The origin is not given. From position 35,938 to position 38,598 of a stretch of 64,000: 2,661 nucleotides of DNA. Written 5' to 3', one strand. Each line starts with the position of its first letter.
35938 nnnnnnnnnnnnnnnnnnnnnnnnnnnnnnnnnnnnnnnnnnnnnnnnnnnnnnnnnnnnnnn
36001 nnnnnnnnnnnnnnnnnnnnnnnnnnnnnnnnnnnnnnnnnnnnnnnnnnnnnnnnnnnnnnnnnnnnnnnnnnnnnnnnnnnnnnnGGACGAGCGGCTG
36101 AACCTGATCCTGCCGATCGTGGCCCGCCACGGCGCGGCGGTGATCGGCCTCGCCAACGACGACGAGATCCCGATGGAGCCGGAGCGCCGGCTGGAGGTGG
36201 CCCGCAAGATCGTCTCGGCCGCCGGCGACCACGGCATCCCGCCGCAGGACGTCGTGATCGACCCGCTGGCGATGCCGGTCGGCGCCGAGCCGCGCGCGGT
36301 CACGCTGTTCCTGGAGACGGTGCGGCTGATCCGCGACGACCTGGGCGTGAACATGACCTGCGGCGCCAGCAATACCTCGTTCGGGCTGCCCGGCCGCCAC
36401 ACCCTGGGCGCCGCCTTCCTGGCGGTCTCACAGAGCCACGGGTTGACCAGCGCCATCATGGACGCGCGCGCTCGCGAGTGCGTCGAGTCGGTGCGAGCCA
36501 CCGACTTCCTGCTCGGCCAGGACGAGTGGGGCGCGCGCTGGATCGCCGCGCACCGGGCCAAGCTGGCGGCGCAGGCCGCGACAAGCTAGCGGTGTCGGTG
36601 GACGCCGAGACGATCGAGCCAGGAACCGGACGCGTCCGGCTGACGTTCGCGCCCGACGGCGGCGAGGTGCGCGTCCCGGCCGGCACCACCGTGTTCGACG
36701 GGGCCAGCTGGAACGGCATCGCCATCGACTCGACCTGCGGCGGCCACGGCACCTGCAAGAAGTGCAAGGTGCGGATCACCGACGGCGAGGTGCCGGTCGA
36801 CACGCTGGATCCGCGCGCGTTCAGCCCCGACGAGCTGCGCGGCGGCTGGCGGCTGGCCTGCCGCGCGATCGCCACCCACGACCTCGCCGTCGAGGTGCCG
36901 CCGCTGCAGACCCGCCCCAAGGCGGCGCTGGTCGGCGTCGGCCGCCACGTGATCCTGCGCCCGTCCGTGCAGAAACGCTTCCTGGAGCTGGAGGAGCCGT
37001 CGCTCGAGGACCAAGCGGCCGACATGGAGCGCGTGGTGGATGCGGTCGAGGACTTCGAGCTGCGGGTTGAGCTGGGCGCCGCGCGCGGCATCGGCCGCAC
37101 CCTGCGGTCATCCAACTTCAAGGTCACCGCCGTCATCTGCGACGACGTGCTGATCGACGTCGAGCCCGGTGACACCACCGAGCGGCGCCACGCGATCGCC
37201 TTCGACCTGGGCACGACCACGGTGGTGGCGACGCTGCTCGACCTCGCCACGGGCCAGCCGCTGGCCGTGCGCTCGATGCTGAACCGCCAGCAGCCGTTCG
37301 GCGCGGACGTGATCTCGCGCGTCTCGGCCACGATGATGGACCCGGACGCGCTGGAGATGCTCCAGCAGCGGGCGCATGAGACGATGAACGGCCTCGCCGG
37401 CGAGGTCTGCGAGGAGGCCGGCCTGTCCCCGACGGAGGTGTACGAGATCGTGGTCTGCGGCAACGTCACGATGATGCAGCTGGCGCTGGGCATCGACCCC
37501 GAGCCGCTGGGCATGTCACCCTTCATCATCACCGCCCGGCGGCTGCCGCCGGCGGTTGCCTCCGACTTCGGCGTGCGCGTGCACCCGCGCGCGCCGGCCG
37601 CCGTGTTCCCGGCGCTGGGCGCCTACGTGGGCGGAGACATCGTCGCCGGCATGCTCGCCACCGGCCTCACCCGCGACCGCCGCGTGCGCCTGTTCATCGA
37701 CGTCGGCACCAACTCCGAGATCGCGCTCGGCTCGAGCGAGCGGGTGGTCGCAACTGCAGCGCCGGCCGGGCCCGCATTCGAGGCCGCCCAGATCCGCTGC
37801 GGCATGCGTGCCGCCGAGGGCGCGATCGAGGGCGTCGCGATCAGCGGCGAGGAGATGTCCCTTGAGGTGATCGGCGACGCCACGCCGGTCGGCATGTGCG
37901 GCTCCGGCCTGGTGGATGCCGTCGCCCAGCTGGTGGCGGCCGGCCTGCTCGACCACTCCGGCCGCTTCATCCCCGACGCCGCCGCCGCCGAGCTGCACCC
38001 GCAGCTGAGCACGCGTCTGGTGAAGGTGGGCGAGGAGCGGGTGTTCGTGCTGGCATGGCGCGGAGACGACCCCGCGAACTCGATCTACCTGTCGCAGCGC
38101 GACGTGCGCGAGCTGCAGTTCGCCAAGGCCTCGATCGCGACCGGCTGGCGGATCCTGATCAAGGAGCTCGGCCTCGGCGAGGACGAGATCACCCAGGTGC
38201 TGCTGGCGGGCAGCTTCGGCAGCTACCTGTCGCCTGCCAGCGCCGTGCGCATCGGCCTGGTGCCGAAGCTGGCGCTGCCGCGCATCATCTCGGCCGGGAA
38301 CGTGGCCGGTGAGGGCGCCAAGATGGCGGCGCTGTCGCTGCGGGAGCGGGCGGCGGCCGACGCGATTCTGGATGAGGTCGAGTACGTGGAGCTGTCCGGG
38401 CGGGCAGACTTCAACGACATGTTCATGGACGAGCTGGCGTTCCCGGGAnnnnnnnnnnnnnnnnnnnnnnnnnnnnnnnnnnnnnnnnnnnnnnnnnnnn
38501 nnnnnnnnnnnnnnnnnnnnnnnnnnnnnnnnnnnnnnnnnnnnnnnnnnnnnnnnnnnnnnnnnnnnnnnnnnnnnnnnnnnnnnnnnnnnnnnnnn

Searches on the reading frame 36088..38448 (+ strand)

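Call 10: search_protein_families(library=pfam, proteins=[window:36088-38448:+], max_evalue=0.00001)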
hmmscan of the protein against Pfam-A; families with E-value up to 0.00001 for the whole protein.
window:36088-38448:+ (787 aa): 4 families
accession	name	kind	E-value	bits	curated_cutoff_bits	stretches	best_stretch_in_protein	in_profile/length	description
PF14574.11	RACo_C_ter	-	1.6e-73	247.5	27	1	533-786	2-250/261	C-terminal domain of RACo the ASKHA domain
PF17651.6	Raco_middle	-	3.2e-53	180.1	26.8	1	369-529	2-162/163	RACo middle region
PF17650.6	RACo_linker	-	8e-21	74.1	26.2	1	286-365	4-86/86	RACo linker region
PF00111.32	Fer2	-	5.8e-11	42.6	21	1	190-263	6-77/77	2Fe-2S iron-sulfur cluster binding domain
